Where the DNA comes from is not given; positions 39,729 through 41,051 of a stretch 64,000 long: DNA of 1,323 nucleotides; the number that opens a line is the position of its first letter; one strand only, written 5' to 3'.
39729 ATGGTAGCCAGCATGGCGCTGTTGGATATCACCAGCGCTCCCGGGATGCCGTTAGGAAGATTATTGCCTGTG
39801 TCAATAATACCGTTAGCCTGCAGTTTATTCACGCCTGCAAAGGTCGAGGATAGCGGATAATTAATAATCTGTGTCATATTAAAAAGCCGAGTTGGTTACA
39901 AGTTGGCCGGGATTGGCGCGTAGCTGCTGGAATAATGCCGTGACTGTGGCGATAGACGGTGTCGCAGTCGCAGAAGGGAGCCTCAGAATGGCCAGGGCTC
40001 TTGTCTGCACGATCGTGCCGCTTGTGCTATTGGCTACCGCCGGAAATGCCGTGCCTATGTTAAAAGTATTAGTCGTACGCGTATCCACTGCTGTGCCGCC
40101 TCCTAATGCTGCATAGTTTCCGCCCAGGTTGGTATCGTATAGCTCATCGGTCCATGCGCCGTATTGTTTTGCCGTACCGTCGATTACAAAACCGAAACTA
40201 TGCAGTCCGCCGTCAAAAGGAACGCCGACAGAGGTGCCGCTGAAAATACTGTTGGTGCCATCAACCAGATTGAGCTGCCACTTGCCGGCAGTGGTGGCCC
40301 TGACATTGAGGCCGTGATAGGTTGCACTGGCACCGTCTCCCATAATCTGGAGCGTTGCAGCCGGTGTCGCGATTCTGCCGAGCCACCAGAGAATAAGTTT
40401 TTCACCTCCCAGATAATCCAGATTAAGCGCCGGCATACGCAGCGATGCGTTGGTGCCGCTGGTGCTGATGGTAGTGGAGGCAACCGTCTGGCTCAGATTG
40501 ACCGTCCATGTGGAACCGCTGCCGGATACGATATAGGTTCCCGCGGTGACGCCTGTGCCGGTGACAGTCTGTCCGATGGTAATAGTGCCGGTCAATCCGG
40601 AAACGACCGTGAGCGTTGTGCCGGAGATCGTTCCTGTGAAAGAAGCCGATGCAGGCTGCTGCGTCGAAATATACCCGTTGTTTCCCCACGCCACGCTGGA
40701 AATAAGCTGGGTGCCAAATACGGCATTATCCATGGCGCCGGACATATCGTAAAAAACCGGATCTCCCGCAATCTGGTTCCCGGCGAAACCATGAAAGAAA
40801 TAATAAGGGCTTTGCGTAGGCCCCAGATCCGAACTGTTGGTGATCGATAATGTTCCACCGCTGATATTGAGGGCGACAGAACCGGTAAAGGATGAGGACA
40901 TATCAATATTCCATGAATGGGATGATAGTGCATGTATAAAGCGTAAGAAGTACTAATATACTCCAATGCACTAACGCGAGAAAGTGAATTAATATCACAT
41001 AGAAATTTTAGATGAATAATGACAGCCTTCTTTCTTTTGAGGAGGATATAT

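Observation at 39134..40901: Isolated phage-tail-fibre-like protein plus ConA-fold lyase-like protein, with no other phage genes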

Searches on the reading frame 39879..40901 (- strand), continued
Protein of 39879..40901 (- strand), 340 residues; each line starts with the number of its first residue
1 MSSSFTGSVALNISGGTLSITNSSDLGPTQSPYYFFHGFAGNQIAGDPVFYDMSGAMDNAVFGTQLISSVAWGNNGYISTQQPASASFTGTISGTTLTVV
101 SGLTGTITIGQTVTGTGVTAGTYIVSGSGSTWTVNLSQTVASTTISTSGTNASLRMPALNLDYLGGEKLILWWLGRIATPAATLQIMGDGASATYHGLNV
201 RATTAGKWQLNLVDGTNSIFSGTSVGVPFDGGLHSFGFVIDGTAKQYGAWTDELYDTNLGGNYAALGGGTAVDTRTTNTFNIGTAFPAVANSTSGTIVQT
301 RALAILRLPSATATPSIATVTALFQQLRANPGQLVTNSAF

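Call 93: search_protein_families(library=pfam, proteins=[L029:5186-7762:-, L029:8423-9670:-, L029:11570-12823:+, L029:12905-13696:+, L029:13703-14947:-, L026:7280-7840:+, L026:7827-8942:-, L026:9079-9705:+, L026:11587-13164:-, L026:13684-14523:-], max_evalue=0.001)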
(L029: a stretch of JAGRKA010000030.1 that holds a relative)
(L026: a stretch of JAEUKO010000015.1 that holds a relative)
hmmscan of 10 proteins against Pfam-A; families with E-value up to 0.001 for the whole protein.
L029:5186-7762:- (858 aa): 9 families
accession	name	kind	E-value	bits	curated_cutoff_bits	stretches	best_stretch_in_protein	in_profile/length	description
PF00909.26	Ammonium_transp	-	1.6e-111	373.3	23.2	1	28-417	1-394/399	Ammonium Transporter Family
PF02518.31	HATPase_c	-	8.5e-26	91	26.4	1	743-851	4-110/111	Histidine kinase-, DNA gyrase B-, and HSP90-like ATPase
PF13426.13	PAS_9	-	5.1e-15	56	27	1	512-616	2-103/103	PAS domain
PF00989.32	PAS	-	1e-13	51.7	22.6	1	502-614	2-113/113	PAS fold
PF00512.31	HisKA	-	1.1e-13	51.4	26.9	1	631-697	2-65/66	His Kinase A (phospho-acceptor) domain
PF08448.16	PAS_4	-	3.4e-06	27.7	23.1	1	507-618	1-109/110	PAS fold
PF24820.1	Diguanyl_cycl_sensor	-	1.1e-05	25.7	28.1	1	512-613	7-109/109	Diguanylate cyclase-like sensor domain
PF13188.13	PAS_8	-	2e-05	24.8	21.8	1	502-551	2-48/65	PAS domain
PF14501.12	HATPase_c_5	-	0.00012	22.4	22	0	745-836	6-90/102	GHKL domain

L029:8423-9670:- (415 aa): 1 family
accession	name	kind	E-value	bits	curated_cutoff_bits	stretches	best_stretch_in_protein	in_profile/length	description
PF05940.17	NnrS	-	9.8e-103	344.8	28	1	35-409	1-371/371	NnrS protein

L029:11570-12823:+ (417 aa): 3 families
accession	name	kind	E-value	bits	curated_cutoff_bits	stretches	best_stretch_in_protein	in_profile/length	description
PF00579.31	tRNA-synt_1b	-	3.9e-72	243.5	21.1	1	34-329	4-292/292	tRNA synthetases class I (W and Y)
PF22421.1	SYY_C-terminal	-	1.4e-07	31.7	27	1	335-414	7-83/83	Tyrosine--tRNA ligase SYY-like C-terminal domain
PF01479.30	S4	-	0.00019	21.5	22.8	1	358-387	7-37/48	S4 domain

L029:12905-13696:+ (263 aa): 0 families

L029:13703-14947:- (414 aa): 2 families
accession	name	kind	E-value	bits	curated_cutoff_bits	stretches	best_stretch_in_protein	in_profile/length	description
PF01546.33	Peptidase_M20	-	2.3e-44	152.2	24.6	1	88-405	1-205/206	Peptidase family M20/M25/M40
PF07687.19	M20_dimer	-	4e-11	43.2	21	1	202-294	9-100/107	Peptidase dimerisation domain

L026:7280-7840:+ (186 aa): 2 families
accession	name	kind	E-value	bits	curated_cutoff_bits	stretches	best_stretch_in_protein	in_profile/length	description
PF01106.22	NifU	-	7e-27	93.8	27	1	115-180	1-66/67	NifU-like domain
PF08712.16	Nfu_N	-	6.3e-26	90.7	27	1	3-88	1-86/88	Scaffold protein Nfu/NifU N terminal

L026:7827-8942:- (371 aa): 2 families
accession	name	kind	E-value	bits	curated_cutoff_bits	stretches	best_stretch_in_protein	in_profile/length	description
PF01522.26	Polysacc_deac_1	-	8.9e-18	64.9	23.1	1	92-219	5-123/124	Polysaccharide deacetylase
PF03065.20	Glyco_hydro_57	-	0.00029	20.7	21.2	1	144-234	92-183/291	Glycosyl hydrolase family 57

L026:9079-9705:+ (208 aa): 1 family
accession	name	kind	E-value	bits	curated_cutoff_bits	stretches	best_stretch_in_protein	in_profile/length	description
PF00814.31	TsaD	-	4.3e-24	86.1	24.8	1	33-124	26-121/264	tRNA N6-adenosine threonylcarbamoyltransferase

L026:11587-13164:- (525 aa): 4 families
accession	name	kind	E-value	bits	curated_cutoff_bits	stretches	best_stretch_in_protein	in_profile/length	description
PF02878.22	PGM_PMM_I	-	6.9e-29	100.7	22.5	1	45-176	3-134/138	Phosphoglucomutase/phosphomannomutase, alpha/beta/alpha domain I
PF02879.22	PGM_PMM_II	-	1.6e-26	93.3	29.3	1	202-292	12-103/103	Phosphoglucomutase/phosphomannomutase, alpha/beta/alpha domain II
PF02880.22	PGM_PMM_III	-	1.7e-16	60.8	20.7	1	298-410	3-113/115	Phosphoglucomutase/phosphomannomutase, alpha/beta/alpha domain III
PF00408.26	PGM_PMM_IV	-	1.3e-06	28.8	23.1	1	422-503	7-66/68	Phosphoglucomutase/phosphomannomutase, C-terminal domain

L026:13684-14523:- (279 aa): 0 families

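Call 102: search_protein_families(library=phrogs, proteins=[L001:7679-7999:+, L006:5486-7990:+, L006:11014-13713:+], max_evalue=0.00001)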
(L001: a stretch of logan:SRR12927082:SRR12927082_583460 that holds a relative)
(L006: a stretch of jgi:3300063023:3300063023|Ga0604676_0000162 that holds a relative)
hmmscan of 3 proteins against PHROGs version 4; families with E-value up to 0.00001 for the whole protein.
L001:7679-7999:+ (106 aa): 0 families

L006:5486-7990:+ (834 aa): 0 families

L006:11014-13713:+ (899 aa): 2 families
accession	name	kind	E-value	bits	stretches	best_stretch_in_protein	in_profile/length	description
phrog_31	-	tail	9.1e-53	180.5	1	63-875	147-843/1565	central tail fiber J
phrog_469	-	tail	4.6e-22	78.9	1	605-871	615-885/903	tail protein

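Call 103: search_protein_representatives(alignment_id=A3)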
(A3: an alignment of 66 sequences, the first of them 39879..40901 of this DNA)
Query: 66 sequences, 296 profile positions. Proteins with E-value up to 0.001 (for the whole library): 288; up to 1e-10: 149; up to 1e-30: 93. The best 150 are listed.
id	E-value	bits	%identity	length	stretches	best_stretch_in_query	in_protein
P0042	3.7e-127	439.8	-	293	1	2-296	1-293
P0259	1.2e-117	408.6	-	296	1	37-296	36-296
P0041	5.5e-116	403.1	-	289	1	2-296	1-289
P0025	9.8e-112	389.2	-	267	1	43-296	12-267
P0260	5.1e-110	383.5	-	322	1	39-296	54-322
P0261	8.8e-110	382.7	-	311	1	40-296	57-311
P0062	7.3e-108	376.4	-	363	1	16-294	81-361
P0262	8.3e-106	369.7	-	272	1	45-296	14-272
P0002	5.0e-105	367.1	-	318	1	49-296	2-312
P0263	2.4e-104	364.9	-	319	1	42-296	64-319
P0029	6.5e-104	363.5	-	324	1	42-296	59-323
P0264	1.7e-101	355.6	-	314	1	39-296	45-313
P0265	2.4e-101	355.1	-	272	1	45-296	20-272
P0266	2.8e-100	351.5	-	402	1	33-296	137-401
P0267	3.2e-100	351.3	-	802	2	29-294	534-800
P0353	6.7e-20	87.7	-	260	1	58-221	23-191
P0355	8.0e-19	84.1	-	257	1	57-218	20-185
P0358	2.2e-18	82.7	-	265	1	64-270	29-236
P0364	2.5e-15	72.7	-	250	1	59-249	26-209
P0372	3.1e-13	65.8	-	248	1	50-243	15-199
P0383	3.1e-12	62.5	-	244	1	47-222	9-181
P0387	7.1e-12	61.3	-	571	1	66-296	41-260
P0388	8.0e-12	61.2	-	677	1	80-222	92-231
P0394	3.1e-11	59.2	-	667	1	83-264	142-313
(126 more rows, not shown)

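Call 105: search_protein_families(library=pfam, proteins=[P0353, P0355, P0358, P0364, P0372, P0383, P0387, P0388, P0267, P0394], max_evalue=0.01)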
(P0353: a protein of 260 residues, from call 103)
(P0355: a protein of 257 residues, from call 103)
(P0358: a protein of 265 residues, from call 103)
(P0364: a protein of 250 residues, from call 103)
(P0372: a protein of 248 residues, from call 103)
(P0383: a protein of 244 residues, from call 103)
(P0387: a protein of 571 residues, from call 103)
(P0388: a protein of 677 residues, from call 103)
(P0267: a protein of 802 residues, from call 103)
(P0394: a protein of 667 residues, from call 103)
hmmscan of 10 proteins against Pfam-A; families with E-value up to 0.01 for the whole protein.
P0353 (260 aa): 2 families
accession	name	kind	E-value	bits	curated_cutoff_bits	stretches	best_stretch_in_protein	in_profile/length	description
PF13385.13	Laminin_G_3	-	2.5e-05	24.9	27.6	1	103-192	30-114/151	Concanavalin A-like lectin/glucanases superfamily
PF09264.17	Sial-lect-inser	-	0.0014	18.8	25.8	1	115-188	55-126/198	Vibrio cholerae sialidase, lectin insertion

P0355 (257 aa): 0 families

P0358 (265 aa): 0 families

P0364 (250 aa): 1 family
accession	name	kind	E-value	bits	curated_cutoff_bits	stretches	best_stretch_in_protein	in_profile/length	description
PF13385.13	Laminin_G_3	-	0.0035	17.9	27.6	1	124-212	51-132/151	Concanavalin A-like lectin/glucanases superfamily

P0372 (248 aa): 0 families

P0383 (244 aa): 1 family
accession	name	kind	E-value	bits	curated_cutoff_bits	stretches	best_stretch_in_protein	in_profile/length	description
PF13385.13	Laminin_G_3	-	0.0069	17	27.6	1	64-204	3-133/151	Concanavalin A-like lectin/glucanases superfamily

P0387 (571 aa): 0 families

P0388 (677 aa): 0 families

P0267 (802 aa): 0 families

P0394 (667 aa): 0 families

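Call 106: search_protein_families(library=padloc, proteins=[window:39879-40901:-], max_evalue=0.01)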
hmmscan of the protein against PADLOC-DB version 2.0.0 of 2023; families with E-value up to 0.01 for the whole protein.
window:39879-40901:- (340 aa): 0 families

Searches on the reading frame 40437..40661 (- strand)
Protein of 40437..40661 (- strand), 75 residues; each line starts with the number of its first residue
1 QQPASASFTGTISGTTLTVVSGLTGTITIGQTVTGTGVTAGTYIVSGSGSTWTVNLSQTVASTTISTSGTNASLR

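Call 98: search_solved_structures(query=window:40437-40661:-, max_evalue=10, show_alignments=2)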
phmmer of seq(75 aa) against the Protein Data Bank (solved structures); distinct sequences matched with E-value up to 10: 11.
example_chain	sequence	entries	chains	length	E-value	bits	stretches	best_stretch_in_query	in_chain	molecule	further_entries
8guf_A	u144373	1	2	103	0.75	13.7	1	4-59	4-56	Heat-labile enterotoxin IIB, B chain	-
1qb5_D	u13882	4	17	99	0.91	13.4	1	5-59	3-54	PROTEIN (HEAT LABILE ENTEROTOXIN TYPE IIB B-PENTAMER) | HEAT LABILE ENTEROTOXIN TYPE IIB | HEAT-LABILE ENTEROTOXIN IIB, B CHAIN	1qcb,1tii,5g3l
8guf_B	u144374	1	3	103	0.92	13.4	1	5-59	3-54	Heat-labile enterotoxin IIB, B chain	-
5g3l_D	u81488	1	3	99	0.95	13.4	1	5-59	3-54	HEAT-LABILE ENTEROTOXIN IIB, B CHAIN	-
4fp5_D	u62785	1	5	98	0.96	13.3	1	5-59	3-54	Heat-labile enterotoxin IIB, B chain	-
4fnf_D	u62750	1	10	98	0.98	13.3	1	5-59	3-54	Heat-labile enterotoxin IIB, B chain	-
6oc7_L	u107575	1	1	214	1.5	12.7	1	7-65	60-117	Light chain for HMP42 Fab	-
9gbc_B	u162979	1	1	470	2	12.3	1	18-65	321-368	DUF4374 domain-containing protein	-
9hq1_A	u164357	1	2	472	2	12.3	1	18-65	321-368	DUF4374 domain-containing protein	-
8gex_A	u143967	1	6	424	5.9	10.9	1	18-65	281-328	DUF4374 domain-containing protein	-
9gcy_A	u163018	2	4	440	6.3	10.8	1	18-65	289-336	DUF4374 domain-containing protein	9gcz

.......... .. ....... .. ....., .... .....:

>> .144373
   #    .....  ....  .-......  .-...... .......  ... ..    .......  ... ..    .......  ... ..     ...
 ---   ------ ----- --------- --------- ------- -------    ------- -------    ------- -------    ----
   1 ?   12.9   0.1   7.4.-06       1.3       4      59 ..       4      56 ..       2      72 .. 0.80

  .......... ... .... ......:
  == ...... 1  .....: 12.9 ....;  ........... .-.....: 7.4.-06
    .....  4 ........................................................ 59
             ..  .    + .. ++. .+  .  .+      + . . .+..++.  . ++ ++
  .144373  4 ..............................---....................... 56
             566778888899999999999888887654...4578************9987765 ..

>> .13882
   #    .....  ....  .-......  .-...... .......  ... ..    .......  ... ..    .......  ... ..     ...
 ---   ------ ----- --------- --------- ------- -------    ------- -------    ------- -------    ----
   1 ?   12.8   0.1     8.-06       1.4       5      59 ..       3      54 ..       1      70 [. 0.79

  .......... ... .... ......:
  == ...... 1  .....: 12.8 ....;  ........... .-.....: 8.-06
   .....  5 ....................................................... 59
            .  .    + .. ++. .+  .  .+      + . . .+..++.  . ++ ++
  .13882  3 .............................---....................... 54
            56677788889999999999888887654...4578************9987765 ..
